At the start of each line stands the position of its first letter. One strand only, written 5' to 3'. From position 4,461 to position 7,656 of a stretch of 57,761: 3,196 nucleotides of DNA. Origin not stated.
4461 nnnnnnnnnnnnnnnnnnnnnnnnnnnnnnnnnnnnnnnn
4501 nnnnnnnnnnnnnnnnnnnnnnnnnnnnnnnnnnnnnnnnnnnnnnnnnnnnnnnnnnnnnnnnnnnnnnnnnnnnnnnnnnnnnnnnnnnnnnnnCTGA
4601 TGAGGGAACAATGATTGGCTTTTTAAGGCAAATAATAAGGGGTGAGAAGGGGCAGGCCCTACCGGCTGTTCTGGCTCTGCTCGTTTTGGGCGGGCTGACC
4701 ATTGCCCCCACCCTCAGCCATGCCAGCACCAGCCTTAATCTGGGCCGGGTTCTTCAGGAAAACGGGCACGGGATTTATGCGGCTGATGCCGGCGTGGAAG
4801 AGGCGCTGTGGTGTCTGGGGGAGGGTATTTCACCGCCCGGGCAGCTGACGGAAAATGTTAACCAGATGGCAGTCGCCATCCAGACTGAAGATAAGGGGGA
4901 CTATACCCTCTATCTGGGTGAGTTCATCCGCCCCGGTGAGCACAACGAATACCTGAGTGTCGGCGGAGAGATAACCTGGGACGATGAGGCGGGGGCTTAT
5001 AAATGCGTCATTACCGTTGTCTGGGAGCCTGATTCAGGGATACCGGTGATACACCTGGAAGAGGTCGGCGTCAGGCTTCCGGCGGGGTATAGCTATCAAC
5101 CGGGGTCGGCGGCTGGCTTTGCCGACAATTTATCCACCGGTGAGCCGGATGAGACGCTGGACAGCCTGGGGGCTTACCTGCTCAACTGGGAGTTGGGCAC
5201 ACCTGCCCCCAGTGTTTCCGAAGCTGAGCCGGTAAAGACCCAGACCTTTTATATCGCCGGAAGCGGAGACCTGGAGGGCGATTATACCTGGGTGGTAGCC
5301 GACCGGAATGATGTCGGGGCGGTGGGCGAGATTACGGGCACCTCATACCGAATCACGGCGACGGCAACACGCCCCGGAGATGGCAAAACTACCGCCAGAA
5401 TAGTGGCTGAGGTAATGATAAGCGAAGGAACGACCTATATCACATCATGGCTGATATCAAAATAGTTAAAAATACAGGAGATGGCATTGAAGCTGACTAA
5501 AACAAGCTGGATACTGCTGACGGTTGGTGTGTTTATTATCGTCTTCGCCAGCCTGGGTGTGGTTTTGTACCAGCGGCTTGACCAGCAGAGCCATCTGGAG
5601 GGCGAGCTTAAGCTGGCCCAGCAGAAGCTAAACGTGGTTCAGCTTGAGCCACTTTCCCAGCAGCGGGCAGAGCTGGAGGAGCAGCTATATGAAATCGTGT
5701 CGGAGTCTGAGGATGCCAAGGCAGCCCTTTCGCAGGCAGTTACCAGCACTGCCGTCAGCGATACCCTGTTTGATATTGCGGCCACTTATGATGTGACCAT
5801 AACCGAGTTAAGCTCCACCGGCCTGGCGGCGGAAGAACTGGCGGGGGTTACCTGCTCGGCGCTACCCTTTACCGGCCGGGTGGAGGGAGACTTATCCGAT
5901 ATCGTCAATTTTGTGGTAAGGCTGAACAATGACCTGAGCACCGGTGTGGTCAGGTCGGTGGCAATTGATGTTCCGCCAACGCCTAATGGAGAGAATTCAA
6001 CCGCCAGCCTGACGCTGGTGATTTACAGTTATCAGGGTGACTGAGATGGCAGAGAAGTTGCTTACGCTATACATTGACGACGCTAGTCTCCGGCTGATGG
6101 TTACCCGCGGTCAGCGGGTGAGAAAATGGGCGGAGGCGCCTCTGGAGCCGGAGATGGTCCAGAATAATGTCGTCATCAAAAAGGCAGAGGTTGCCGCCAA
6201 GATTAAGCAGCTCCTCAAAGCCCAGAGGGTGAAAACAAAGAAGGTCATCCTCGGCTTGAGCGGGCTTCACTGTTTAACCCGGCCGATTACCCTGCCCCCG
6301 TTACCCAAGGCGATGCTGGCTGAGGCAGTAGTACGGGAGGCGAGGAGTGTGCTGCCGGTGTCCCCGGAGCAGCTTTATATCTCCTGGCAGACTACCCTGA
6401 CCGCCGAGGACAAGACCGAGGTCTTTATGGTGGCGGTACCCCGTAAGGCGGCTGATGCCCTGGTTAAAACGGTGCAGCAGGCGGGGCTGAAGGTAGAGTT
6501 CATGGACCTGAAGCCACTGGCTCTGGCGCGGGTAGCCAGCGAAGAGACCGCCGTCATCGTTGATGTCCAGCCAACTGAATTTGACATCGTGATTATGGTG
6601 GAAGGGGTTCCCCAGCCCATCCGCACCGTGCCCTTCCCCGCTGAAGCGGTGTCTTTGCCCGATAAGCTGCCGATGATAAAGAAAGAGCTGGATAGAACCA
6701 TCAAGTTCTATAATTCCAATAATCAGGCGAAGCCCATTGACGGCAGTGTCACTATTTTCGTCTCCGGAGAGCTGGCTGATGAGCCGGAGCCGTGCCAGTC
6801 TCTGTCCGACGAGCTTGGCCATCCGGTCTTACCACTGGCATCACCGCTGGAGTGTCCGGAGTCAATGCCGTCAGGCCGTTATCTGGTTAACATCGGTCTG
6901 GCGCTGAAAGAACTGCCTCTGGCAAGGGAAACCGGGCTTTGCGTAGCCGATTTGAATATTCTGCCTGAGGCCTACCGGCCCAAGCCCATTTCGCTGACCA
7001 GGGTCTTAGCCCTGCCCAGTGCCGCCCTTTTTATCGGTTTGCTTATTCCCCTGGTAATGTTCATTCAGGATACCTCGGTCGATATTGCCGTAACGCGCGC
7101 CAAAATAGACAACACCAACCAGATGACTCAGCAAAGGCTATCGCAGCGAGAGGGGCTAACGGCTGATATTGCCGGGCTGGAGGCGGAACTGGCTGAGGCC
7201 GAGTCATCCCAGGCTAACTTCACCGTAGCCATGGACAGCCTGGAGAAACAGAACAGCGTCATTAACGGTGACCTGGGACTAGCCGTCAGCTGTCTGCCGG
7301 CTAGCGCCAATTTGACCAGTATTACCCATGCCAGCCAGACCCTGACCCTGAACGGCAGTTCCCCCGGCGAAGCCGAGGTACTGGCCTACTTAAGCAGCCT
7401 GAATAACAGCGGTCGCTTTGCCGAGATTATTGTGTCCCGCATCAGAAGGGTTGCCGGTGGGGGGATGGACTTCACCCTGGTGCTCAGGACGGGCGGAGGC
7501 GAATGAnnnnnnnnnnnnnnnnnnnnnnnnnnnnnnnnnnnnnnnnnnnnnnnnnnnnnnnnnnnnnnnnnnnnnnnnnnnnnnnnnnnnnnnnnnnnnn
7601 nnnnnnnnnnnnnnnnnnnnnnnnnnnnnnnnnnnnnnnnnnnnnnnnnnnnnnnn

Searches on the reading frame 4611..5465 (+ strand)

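Call 14: search_protein_families(library=ncbifam, proteins=[window:4611-5465:+], max_evalue=1)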
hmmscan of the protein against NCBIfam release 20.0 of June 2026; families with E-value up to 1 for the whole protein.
window:4611-5465:+ (284 aa): 2 families
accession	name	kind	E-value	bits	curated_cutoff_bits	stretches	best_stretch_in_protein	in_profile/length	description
NF009487.0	PRK12849.1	subfamily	0.021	13.1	352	1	251-278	80-107/543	chaperonin GroEL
TIGR02348.1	GroEL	equivalog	0.13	10.7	582.1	1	251-278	79-106/526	chaperonin GroEL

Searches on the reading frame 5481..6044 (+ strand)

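Call 14: search_protein_families(library=ncbifam, proteins=[window:5481-6044:+], max_evalue=1)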
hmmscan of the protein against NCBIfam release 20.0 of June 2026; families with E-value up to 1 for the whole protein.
window:5481-6044:+ (187 aa): 3 families
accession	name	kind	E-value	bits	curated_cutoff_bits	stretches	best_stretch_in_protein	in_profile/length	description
NF050013.1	HpsJ_like_A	equivalog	0.00041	20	140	1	7-84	75-151/217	HpsJ-like protein, cyanoexosortase A-associated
NF008173.0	PRK10920.1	equivalog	0.025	13.6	313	1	6-82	33-107/390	uroporphyrinogen-III C-methyltransferase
NF009311.0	PRK12670.1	equivalog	0.082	12.8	116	1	9-38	6-35/99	putative monovalent cation/H+ antiporter subunit G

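Call 48: search_protein_families(library=pfam, proteins=[window:5481-6044:+], max_evalue=1)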
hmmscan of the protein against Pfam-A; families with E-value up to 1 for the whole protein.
window:5481-6044:+ (187 aa): 6 families
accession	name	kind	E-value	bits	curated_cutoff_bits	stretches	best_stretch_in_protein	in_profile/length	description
PF06785.16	UPF0242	-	0.0051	17.3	33.5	1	7-85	30-108/194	Uncharacterised protein family (UPF0242) N-terminus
PF13624.11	SurA_N_3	-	0.039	14.2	27.2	1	7-101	10-101/162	SurA-like N-terminal domain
PF01476.26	LysM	-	0.069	13.6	20.9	1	94-110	7-23/43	LysM domain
PF15050.11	SCIMP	-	0.072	14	27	1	8-77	7-65/132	SCIMP protein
PF25686.1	Betaherpes_U91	-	0.083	12.8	27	1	6-50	12-56/157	Betaherpesvirus U91 protein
PF08661.17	Rep_fac-A_3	-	0.22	12.3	23.5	0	38-100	31-89/105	Replication factor A protein 3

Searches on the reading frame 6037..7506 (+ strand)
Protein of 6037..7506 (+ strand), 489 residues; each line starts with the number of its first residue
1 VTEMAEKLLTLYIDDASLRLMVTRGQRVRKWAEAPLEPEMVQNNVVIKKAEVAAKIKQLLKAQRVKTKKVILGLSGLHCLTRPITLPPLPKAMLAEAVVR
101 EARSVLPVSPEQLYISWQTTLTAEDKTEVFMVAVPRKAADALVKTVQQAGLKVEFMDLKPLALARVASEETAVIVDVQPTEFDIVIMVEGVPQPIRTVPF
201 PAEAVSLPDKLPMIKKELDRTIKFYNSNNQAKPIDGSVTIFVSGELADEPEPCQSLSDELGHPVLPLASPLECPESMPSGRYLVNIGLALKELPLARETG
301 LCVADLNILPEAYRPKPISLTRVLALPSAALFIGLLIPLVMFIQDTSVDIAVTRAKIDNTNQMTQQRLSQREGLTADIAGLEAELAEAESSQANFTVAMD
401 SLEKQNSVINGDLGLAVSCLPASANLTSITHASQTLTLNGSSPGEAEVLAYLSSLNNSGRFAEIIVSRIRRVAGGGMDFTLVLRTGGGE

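Call 48: search_protein_families(library=pfam, proteins=[window:6037-7506:+], max_evalue=1)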
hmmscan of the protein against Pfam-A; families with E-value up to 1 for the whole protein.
window:6037-7506:+ (489 aa): 3 families
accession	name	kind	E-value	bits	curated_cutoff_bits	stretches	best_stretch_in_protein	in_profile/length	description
PF11104.14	PilM_2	-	1.8e-11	44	27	1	26-169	21-168/340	Type IV pilus assembly protein PilM;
PF05137.18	PilN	-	0.0003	21.2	22.8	1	418-480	8-73/78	Fimbrial assembly protein (PilN)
PF25481.1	Nucleoprot-TPR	-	0.49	10.9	27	0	37-70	16-49/80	Nucleoprotein TPR-like domain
